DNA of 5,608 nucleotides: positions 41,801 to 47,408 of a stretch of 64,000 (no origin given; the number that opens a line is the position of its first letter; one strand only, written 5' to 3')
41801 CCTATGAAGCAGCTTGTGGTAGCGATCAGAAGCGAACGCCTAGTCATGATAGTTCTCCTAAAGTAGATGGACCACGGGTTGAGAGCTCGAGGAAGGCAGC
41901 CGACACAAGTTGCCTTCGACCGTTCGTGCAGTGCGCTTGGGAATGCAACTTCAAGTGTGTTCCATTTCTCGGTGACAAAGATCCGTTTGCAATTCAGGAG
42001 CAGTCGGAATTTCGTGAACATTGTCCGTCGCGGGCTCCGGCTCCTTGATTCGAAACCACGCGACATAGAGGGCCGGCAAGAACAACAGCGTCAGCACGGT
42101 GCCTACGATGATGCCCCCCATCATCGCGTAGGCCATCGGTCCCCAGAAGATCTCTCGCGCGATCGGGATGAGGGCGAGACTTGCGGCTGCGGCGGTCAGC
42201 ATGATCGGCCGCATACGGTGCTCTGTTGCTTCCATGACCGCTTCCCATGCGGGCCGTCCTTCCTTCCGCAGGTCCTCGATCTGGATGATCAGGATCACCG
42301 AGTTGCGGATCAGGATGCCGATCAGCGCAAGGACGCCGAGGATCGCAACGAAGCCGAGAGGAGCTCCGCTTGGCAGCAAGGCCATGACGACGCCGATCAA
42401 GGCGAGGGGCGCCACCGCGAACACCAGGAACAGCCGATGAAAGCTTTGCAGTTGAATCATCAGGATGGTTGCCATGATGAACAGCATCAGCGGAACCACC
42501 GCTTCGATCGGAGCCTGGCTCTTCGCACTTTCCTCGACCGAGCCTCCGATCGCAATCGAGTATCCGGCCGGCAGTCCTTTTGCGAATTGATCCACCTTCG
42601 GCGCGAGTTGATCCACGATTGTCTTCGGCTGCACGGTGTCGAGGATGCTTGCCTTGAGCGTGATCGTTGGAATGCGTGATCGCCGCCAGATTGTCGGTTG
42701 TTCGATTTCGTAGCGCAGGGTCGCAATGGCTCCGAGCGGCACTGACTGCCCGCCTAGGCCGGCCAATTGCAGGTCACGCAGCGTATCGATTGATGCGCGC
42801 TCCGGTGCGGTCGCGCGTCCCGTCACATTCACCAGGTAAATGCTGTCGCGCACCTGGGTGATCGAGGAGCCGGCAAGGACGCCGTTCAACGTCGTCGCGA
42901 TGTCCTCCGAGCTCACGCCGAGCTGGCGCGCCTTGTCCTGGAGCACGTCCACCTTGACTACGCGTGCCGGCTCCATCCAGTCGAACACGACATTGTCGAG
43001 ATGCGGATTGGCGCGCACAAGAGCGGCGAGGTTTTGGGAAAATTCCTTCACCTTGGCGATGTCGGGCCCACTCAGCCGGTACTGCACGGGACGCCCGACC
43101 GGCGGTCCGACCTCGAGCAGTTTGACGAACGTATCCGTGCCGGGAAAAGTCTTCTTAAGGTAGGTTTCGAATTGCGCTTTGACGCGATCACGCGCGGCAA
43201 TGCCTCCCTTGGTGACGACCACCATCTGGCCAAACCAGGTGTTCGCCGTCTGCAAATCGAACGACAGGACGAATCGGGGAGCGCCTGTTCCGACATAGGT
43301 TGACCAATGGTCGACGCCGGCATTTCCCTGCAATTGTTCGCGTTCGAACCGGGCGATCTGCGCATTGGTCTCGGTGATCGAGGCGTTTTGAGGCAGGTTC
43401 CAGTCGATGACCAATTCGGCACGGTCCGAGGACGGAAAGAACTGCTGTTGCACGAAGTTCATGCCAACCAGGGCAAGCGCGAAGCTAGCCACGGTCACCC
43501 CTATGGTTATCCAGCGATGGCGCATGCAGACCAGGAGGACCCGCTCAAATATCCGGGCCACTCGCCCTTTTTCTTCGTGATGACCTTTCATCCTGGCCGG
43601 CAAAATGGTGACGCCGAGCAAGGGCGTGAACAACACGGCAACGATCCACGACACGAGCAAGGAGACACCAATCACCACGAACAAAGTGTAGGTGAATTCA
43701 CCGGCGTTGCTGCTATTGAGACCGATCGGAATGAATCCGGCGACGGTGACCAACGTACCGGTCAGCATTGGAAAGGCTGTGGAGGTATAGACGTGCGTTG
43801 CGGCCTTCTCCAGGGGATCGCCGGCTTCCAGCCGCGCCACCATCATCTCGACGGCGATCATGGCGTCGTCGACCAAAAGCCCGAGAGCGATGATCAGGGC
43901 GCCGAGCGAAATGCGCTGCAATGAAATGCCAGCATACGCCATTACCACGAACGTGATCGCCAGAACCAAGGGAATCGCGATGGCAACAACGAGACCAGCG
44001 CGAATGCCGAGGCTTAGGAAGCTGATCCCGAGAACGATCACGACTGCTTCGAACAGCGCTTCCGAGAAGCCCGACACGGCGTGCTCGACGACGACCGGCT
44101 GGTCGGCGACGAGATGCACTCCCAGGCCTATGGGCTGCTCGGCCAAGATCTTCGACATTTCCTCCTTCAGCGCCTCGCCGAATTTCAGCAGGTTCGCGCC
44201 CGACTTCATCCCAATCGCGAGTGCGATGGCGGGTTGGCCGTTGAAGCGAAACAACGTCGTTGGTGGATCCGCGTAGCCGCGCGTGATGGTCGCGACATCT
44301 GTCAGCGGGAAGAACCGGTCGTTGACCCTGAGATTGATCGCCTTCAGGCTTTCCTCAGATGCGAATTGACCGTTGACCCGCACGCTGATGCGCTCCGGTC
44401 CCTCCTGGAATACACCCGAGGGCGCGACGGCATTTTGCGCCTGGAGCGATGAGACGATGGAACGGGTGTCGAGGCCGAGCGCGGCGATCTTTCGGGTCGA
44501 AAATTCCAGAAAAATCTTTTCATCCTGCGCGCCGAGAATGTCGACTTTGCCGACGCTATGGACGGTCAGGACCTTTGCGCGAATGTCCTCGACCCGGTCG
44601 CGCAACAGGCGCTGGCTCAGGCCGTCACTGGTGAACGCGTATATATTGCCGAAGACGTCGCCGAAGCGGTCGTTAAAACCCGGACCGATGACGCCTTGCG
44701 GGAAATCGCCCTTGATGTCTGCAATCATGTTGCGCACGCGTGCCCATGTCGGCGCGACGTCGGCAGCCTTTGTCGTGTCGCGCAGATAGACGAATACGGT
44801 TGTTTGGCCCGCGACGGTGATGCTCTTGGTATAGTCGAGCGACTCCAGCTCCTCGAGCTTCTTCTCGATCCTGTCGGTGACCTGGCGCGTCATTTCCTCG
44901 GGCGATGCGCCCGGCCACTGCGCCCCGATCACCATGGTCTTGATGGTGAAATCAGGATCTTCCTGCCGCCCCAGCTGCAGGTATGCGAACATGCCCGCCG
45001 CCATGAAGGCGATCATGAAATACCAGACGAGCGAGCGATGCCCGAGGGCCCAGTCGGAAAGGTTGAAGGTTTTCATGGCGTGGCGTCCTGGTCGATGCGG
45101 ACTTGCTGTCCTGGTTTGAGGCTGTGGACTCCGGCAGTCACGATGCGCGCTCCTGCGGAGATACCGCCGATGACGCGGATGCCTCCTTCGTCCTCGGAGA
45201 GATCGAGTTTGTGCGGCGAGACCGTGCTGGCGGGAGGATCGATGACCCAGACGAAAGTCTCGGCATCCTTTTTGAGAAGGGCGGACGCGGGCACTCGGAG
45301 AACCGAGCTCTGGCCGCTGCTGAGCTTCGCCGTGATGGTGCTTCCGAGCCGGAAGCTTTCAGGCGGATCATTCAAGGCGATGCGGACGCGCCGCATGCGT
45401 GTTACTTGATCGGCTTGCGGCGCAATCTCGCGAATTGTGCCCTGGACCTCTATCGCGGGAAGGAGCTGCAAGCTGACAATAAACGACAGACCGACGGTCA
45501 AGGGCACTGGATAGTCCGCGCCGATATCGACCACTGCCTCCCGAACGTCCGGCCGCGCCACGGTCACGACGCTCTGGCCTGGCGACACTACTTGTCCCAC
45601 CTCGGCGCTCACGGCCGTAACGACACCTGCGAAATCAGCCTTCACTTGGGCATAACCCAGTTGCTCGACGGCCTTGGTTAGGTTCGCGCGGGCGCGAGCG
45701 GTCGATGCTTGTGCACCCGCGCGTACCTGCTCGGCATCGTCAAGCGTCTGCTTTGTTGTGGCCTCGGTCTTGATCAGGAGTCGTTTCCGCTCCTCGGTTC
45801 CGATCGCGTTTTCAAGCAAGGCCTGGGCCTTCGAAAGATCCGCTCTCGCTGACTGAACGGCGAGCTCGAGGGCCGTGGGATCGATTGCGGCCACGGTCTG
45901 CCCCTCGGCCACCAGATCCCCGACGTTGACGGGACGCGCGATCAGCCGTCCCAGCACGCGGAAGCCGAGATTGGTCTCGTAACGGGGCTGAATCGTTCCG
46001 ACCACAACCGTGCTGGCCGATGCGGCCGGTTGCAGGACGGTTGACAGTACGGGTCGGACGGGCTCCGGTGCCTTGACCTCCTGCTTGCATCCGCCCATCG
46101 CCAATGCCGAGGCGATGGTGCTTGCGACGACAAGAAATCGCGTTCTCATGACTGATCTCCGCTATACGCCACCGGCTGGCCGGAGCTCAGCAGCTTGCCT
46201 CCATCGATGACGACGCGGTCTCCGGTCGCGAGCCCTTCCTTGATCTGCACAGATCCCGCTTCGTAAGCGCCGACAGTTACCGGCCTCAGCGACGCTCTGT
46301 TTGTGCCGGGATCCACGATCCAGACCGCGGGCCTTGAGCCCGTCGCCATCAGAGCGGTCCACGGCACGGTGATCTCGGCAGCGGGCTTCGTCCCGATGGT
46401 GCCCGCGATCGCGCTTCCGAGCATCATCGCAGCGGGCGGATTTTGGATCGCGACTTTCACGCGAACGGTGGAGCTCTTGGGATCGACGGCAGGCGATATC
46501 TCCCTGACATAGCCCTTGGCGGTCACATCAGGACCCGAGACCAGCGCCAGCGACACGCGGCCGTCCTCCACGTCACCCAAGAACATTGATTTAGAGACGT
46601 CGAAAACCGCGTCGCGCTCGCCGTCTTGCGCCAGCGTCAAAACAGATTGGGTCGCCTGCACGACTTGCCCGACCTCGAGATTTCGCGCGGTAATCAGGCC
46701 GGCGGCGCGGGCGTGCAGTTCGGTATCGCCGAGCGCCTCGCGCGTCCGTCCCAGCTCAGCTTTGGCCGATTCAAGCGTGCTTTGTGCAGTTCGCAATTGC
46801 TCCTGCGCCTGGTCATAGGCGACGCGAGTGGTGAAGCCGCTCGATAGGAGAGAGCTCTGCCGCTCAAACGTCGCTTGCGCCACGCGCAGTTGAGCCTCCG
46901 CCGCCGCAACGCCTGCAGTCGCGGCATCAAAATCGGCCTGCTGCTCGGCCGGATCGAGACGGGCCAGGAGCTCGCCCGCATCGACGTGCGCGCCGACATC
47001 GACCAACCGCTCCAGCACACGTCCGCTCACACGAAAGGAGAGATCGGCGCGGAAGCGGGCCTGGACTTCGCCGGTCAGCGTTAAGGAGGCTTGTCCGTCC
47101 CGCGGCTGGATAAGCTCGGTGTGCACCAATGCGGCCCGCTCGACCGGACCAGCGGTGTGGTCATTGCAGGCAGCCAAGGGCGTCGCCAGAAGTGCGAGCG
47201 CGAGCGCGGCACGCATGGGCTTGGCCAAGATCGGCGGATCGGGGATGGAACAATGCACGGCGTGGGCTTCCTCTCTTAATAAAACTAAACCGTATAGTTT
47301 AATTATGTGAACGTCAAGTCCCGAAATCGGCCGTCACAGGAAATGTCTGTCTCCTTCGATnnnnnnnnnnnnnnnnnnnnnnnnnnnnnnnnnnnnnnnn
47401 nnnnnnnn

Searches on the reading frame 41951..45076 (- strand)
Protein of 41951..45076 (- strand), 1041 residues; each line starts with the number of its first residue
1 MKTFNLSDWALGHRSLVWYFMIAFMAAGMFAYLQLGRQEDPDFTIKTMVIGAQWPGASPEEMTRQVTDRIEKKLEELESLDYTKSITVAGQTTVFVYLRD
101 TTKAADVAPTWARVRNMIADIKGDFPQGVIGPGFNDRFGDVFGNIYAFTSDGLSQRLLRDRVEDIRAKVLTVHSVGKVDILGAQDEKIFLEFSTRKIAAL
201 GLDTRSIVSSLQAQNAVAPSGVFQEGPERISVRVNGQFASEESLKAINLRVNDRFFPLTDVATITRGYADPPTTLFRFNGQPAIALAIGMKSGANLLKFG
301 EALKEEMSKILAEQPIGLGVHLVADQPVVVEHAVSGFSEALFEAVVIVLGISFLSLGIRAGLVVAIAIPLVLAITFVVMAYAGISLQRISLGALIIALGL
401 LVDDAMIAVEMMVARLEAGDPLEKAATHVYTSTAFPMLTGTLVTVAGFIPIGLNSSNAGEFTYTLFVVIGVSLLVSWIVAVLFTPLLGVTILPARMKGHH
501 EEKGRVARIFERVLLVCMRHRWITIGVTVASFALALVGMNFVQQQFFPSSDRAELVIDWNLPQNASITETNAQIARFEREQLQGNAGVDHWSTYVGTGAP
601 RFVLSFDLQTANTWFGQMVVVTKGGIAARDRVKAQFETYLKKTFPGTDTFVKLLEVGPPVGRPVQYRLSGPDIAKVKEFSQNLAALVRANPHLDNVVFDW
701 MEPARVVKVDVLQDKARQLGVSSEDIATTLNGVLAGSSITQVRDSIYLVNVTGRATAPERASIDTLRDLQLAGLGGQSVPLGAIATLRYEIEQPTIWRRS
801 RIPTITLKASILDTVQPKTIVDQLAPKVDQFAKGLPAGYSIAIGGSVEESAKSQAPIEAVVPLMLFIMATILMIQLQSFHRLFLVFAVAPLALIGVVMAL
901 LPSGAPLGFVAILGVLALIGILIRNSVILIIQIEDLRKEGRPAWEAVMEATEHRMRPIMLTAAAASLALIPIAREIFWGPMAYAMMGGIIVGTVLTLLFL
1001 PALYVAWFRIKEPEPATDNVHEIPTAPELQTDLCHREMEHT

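Call 4: search_protein_families(library=pfam, proteins=[window:41951-45076:-])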
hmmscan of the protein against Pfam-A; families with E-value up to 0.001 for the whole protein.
window:41951-45076:- (1041 aa): 1 family
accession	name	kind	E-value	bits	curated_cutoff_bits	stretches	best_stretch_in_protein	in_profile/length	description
PF00873.25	ACR_tran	-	6.7e-153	511.2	28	1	8-1005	3-1018/1021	AcrB/AcrD/AcrF family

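Call 5: search_protein_families(library=ncbifam, proteins=[window:41951-45076:-])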
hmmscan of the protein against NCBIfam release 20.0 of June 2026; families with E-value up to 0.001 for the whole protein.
window:41951-45076:- (1041 aa): 13 families
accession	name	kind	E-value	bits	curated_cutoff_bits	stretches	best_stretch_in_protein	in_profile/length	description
NF033617.1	RND_permease_2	subfamily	2.6e-134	449.4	1250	1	20-1005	14-1005/1009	multidrug efflux RND transporter permease subunit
NF000282.2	RND_permease_1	subfamily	1.1e-110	371.2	1250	1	18-1006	12-1026/1029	multidrug efflux RND transporter permease subunit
TIGR00915.1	2A0602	subfamily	1.9e-100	337.3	940.35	1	18-1011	13-1032/1050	efflux RND transporter permease subunit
TIGR00914.1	2A0601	subfamily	1.8e-90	304.1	701.45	2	10-570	9-586/1051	CusA/CzcA family heavy metal efflux RND transporter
NF007798.0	PRK10503.1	equivalog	4.8e-82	276.1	1584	1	19-1010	25-1025/1040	MdtB/MuxB family multidrug efflux RND transporter permease subunit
NF007842.1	PRK10555.1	equivalog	8.8e-75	252.3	1854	1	16-1006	11-1025/1036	multidrug efflux RND transporter permease AcrD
NF007131.0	PRK09577.1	equivalog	1.5e-70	238.1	1768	1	16-1011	11-1026/1045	multidrug efflux RND transporter permease subunit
NF011706.2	PRK15127.1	equivalog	3.8e-68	230.3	2150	2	16-531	11-537/1049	multidrug efflux RND transporter permease subunit AcrB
NF007133.0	PRK09579.1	equivalog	7.8e-67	225.7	1763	2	25-578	22-581/1017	multidrug efflux RND transporter permease subunit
NF007905.0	PRK10614.1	equivalog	5.3e-60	203.2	1774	1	21-1011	18-1012/1025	multidrug efflux RND transporter permease subunit MdtC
NF000037.1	RND_perm_OqxB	exception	5.4e-51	173.5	2200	1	22-1006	19-1033/1050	multidrug efflux RND transporter permease subunit OqxB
TIGR00921.1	2A067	subfamily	5.1e-08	31.4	351.9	1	858-1009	195-350/733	hydrophobe/amphiphile efflux-3 (HAE3) family transporter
NF009582.0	PRK13024.1-2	equivalog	2.2e-05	22.6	723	1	345-487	342-487/859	protein translocase subunit SecDF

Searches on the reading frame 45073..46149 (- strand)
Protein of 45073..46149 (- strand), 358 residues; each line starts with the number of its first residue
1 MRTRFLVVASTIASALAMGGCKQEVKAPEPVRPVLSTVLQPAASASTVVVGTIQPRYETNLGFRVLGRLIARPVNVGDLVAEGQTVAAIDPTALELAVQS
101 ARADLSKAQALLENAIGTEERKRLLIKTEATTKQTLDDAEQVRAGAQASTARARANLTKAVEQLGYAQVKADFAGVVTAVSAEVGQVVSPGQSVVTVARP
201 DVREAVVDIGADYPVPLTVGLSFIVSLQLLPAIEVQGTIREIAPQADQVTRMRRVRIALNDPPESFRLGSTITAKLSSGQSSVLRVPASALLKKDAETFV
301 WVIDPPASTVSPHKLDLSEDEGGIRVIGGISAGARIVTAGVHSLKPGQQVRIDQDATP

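Call 4: search_protein_families(library=pfam, proteins=[window:45073-46149:-])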
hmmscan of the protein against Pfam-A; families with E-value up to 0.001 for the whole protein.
window:45073-46149:- (358 aa): 3 families
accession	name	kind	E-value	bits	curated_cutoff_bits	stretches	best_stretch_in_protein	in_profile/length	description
PF16576.10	HlyD_D23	-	8.2e-14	51.8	30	1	61-268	22-210/214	Barrel-sandwich domain of CusB or HlyD membrane-fusion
PF13437.12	HlyD_3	-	1.7e-13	51.7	22.2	1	169-267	2-104/106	HlyD family secretion protein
PF00364.28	Biotin_lipoyl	-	0.00025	21.3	22.1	0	168-196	44-72/73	Biotin-requiring enzyme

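Call 5: search_protein_families(library=ncbifam, proteins=[window:45073-46149:-])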
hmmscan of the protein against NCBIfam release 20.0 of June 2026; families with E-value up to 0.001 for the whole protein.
window:45073-46149:- (358 aa): 17 families
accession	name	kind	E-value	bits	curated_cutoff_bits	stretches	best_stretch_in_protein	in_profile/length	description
TIGR01730.1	RND_mfp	subfamily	3.3e-70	236.6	94.9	1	42-352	10-321/322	efflux RND transporter periplasmic adaptor subunit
TIGR00999.1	8a0102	subfamily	4e-33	114.7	319.3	1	77-345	1-271/271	CzcB/NccB family metal efflux transporter periplasmic adaptor subunit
NF008589.1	PRK11556.1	equivalog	9.2e-22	77.5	391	2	20-194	48-220/392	MdtA/MuxA family multidrug efflux RND transporter periplasmic adaptor subunit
NF033138.2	RND-peri-MexC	equivalog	1.8e-16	60.2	625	1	4-195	5-200/375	MexC family multidrug efflux RND transporter periplasmic adaptor subunit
NF007362.0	PRK09859.1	equivalog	4.4e-16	59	738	1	59-201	62-206/385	multidrug transporter subunit MdtE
NF007132.1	PRK09578.1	equivalog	1.1e-14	54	512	1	9-177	13-184/396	MexX/AxyX family multidrug efflux RND transporter periplasmic adaptor subunit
NF002939.0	PRK03598.1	equivalog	5.9e-12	45.4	393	1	58-135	44-120/332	secretion protein HlyD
NF008606.0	PRK11578.1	equivalog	1e-11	44.6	342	1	22-291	26-314/371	macrolide transporter subunit MacA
NF007785.0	PRK10476.1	equivalog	1e-11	44.3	376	2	143-197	185-239/347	multidrug transporter subunit MdtN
NF011604.1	PRK15030.1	equivalog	4.3e-11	42.4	765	1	60-197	67-204/397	multidrug efflux RND transporter periplasmic adaptor subunit AcrA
NF045904.1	RND-peri-MexE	equivalog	1.4e-10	40.6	714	1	11-196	13-201/390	multidrug efflux RND transporter periplasmic adaptor subunit MexE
NF033834.1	RND_adapt_MexA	exception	1.6e-09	37.3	750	1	6-196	10-187/373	multidrug efflux RND transporter periplasmic adaptor subunit MexA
TIGR00998.1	8a0101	subfamily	7e-09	35.1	390.8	1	98-199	148-237/334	EmrA/EmrK family multidrug efflux transporter periplasmic adaptor subunit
NF007850.1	PRK10559.1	equivalog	1.5e-07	30.8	400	1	73-198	55-179/303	p-hydroxybenzoic acid efflux pump subunit AaeA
NF007303.0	PRK09783.1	subfamily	1.8e-06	26.7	390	1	124-342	174-390/414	copper/silver efflux system membrane fusion protein CusB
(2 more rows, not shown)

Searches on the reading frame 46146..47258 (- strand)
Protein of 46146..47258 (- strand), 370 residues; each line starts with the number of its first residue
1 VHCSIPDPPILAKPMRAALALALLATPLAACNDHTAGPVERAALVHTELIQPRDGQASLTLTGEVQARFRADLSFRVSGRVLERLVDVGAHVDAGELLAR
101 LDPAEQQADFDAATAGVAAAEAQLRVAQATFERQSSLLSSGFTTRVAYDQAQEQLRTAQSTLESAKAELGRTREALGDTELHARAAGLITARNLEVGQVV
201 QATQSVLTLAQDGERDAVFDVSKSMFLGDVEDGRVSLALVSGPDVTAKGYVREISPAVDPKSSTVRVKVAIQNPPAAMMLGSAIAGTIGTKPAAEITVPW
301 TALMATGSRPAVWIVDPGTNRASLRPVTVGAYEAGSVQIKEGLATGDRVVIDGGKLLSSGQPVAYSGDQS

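Call 4: search_protein_families(library=pfam, proteins=[window:46146-47258:-])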
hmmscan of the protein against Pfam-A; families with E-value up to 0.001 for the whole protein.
window:46146-47258:- (370 aa): 2 families
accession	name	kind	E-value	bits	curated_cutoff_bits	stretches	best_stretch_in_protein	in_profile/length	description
PF16576.10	HlyD_D23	-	8.8e-16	58.3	30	1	59-277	6-207/214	Barrel-sandwich domain of CusB or HlyD membrane-fusion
PF13437.12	HlyD_3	-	9e-14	52.5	22.2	1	181-276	2-101/106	HlyD family secretion protein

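Call 5: search_protein_families(library=ncbifam, proteins=[window:46146-47258:-])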
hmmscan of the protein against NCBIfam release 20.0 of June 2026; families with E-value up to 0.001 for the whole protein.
window:46146-47258:- (370 aa): 19 families
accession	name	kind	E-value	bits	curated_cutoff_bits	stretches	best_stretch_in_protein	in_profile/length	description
TIGR01730.1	RND_mfp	subfamily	2.8e-73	246.7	94.9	1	46-364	2-320/322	efflux RND transporter periplasmic adaptor subunit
TIGR00999.1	8a0102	subfamily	1e-38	133.1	319.3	1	90-357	2-270/271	CzcB/NccB family metal efflux transporter periplasmic adaptor subunit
NF033138.2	RND-peri-MexC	equivalog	3.6e-21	75.7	625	1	24-365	15-371/375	MexC family multidrug efflux RND transporter periplasmic adaptor subunit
NF002939.0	PRK03598.1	equivalog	3.6e-20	72.4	393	2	53-130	28-104/332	secretion protein HlyD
NF007132.1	PRK09578.1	equivalog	6.7e-20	71.2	512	2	16-177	10-172/396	MexX/AxyX family multidrug efflux RND transporter periplasmic adaptor subunit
NF008589.1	PRK11556.1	equivalog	6.3e-19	68.1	391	1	58-363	72-385/392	MdtA/MuxA family multidrug efflux RND transporter periplasmic adaptor subunit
NF008606.0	PRK11578.1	equivalog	3.2e-18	66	342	1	20-353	14-364/371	macrolide transporter subunit MacA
NF011604.1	PRK15030.1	equivalog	2.6e-17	62.9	765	1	56-360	51-370/397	multidrug efflux RND transporter periplasmic adaptor subunit AcrA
NF045904.1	RND-peri-MexE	equivalog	1.9e-16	60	714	1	15-363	8-366/390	multidrug efflux RND transporter periplasmic adaptor subunit MexE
NF007362.0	PRK09859.1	equivalog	3e-16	59.5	738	1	20-207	10-198/385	multidrug transporter subunit MdtE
TIGR00998.1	8a0101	subfamily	1.6e-15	56.9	390.8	2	72-163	44-132/334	EmrA/EmrK family multidrug efflux transporter periplasmic adaptor subunit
NF007785.0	PRK10476.1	equivalog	2.1e-14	53.1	376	3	43-126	22-104/347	multidrug transporter subunit MdtN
NF033834.1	RND_adapt_MexA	exception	3.4e-10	39.6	750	1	13-361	4-356/373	multidrug efflux RND transporter periplasmic adaptor subunit MexA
NF000272.2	OqxA_adapt_sub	exception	4.7e-10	39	835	1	59-363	56-377/391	multidrug efflux RND transporter periplasmic adaptor subunit OqxA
NF007303.0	PRK09783.1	subfamily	9.7e-08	30.8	390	1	137-359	174-394/414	copper/silver efflux system membrane fusion protein CusB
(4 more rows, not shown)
